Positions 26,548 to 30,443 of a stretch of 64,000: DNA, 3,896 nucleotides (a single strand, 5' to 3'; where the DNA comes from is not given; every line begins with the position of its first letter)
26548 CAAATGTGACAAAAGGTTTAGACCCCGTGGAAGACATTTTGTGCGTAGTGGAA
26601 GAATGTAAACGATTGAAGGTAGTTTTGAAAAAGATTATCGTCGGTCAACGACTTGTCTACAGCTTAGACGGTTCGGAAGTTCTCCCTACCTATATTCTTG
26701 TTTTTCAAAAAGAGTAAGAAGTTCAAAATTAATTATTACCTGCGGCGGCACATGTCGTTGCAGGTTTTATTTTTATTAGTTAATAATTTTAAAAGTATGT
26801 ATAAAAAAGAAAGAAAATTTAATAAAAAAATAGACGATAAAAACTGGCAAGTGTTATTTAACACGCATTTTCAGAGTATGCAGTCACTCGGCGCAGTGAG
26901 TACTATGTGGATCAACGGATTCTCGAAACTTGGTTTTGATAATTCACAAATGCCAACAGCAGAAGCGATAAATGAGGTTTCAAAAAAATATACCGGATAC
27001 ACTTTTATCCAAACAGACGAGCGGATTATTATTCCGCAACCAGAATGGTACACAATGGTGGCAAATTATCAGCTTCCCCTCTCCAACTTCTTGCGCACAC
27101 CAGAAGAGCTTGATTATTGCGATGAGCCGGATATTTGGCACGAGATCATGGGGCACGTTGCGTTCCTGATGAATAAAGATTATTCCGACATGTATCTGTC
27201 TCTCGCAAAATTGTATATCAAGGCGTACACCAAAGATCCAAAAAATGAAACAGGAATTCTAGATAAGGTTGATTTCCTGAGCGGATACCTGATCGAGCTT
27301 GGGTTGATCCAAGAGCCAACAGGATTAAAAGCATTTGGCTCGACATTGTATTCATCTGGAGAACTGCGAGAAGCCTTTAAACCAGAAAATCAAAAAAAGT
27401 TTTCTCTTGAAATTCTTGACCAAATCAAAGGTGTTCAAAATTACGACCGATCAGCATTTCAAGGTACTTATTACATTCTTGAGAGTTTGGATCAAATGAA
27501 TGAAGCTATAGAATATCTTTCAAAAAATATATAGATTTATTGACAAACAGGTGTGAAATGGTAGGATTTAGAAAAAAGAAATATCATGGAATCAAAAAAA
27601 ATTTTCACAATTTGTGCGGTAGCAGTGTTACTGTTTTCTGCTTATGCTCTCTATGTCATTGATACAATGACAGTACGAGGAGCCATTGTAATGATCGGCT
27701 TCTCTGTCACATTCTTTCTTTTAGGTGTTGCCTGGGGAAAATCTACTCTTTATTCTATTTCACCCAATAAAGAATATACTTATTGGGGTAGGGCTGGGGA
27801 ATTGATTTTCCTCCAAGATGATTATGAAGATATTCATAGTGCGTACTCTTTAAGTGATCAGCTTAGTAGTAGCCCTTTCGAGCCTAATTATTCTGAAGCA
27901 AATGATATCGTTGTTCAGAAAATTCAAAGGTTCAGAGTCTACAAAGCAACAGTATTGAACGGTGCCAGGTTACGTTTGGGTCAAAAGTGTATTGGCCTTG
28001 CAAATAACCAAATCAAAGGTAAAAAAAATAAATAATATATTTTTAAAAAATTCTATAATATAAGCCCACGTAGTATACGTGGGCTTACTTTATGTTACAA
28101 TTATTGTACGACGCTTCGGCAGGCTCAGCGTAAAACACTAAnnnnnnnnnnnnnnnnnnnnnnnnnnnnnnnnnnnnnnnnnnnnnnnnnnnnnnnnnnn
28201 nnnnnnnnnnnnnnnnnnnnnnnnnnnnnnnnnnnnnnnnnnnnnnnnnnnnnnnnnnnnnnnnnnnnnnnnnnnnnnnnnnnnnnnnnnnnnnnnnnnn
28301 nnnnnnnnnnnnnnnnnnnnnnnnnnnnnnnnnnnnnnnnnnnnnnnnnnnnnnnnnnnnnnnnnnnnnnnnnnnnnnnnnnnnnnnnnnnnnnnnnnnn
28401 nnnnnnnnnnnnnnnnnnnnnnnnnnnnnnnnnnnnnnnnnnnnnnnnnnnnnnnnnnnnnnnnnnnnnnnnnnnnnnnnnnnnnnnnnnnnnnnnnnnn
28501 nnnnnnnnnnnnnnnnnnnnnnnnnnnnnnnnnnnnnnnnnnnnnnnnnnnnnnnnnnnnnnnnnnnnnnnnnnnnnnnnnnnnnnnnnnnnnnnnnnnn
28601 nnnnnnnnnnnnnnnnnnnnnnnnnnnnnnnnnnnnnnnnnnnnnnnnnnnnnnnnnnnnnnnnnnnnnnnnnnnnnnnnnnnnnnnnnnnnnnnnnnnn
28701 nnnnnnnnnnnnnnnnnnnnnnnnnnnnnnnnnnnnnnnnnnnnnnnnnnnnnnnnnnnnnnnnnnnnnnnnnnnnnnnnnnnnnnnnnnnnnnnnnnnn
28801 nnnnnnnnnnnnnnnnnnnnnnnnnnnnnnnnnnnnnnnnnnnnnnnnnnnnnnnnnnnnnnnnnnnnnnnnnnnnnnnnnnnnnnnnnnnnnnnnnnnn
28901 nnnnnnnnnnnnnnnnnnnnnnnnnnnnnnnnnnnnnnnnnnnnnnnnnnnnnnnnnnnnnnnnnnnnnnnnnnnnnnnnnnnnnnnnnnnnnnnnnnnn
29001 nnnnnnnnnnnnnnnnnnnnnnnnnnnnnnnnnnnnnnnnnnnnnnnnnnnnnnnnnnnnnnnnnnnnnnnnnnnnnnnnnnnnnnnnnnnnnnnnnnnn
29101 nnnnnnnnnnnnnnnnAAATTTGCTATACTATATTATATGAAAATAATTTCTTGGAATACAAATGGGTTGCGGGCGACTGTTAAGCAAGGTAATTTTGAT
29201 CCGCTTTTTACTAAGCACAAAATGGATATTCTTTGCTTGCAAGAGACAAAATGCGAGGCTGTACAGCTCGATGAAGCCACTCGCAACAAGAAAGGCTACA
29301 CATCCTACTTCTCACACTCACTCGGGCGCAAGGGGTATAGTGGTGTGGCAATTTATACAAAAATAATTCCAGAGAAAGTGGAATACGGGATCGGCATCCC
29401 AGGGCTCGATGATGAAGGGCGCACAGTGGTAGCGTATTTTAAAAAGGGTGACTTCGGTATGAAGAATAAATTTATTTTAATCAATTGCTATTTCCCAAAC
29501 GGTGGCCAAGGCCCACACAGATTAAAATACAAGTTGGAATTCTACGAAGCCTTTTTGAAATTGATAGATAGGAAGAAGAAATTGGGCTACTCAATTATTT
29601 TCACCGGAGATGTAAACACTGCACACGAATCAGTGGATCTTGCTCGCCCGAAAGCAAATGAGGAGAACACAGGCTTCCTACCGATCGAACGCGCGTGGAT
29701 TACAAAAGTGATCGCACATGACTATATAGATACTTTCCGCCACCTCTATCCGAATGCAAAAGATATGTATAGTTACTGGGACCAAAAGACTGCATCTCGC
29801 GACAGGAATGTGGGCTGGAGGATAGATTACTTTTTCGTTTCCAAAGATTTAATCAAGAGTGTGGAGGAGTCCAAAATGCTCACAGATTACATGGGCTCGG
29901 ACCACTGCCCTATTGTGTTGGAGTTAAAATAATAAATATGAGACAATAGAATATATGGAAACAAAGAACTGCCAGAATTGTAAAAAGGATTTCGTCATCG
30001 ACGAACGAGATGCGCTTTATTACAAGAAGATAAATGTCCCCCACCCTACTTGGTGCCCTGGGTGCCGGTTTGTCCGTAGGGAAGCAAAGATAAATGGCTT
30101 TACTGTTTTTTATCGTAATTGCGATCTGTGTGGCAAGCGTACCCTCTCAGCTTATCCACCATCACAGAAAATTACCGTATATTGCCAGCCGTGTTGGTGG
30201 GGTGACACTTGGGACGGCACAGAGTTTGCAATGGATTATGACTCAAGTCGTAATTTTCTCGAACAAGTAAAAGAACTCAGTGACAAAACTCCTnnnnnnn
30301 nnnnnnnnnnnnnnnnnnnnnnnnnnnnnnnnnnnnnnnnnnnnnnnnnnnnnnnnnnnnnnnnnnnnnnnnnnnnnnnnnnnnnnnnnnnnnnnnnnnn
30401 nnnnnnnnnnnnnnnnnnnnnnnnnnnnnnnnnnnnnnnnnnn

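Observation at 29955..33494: Tandem pair of large cysteine-rich proteins with the same zinc-ribbon module at both termini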

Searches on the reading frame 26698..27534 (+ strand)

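Call 19: search_protein_families(library=pfam, proteins=[window:26698-27534:+], max_evalue=0.001)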
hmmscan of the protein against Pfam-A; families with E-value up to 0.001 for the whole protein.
window:26698-27534:+ (278 aa): 1 family
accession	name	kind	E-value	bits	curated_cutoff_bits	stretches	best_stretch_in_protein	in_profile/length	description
PF00351.26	Biopterin_H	-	5.3e-19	68.9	22.7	1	77-276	98-286/331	Biopterin-dependent aromatic amino acid hydroxylase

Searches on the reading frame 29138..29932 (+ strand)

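Call 19: search_protein_families(library=pfam, proteins=[window:29138-29932:+], max_evalue=0.001)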
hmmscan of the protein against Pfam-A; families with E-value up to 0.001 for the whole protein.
window:29138-29932:+ (264 aa): 2 families
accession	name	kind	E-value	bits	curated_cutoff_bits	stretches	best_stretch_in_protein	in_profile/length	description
PF03372.29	Exo_endo_phos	-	4.3e-28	99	24.5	1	4-256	1-225/225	Endonuclease/Exonuclease/phosphatase family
PF14529.12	Exo_endo_phos_2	-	8.2e-05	22.9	27.4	0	223-259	82-116/117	Endonuclease-reverse transcriptase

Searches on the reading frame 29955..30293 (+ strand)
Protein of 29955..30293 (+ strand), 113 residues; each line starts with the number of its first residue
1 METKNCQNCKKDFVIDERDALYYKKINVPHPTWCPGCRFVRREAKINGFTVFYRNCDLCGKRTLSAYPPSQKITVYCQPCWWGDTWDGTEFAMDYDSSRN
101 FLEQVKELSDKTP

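Call 90: search_protein_families(library=pfam, proteins=[window:29955-30293:+], max_evalue=10)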
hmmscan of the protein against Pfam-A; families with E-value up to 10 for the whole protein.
seq(113 aa): 9 families
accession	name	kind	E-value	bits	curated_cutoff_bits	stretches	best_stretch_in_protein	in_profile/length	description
PF13451.12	zf_Tbcl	-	0.00092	19.6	24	1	3-44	4-46/48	Probable treble clef domain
PF23477.1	zf_Tbcl_2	-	0.0013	18.8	27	1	53-81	5-33/37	Probable treble clef zinc finger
PF03589.19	Antiterm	-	0.31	11.6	26.7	1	43-73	20-49/87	Antitermination protein Q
PF00444.23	Ribosomal_L36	-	0.56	10.8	26.1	1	34-45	11-22/38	Ribosomal protein L36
PF12156.14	ATPase-cat_bd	-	0.66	11.2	27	1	6-61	2-55/86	Putative metal-binding domain of cation transport ATPase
PF25412.1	zf-C2H2_ZNF592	-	0.76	10.1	27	0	70-80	2-12/45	ZNF592-like C2H2 zinc finger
PF18716.7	VATC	-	1.4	9.3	26.6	0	3-14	3-14/43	Vms1-associating treble clef domain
PF24292.1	DUF7479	-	4.1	8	27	1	5-40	4-39/60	Domain of unknown function (DUF7479)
PF01155.25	HypA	-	5.6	7.5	28.9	1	5-39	72-94/112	Hydrogenase/urease nickel incorporation, metallochaperone, hypA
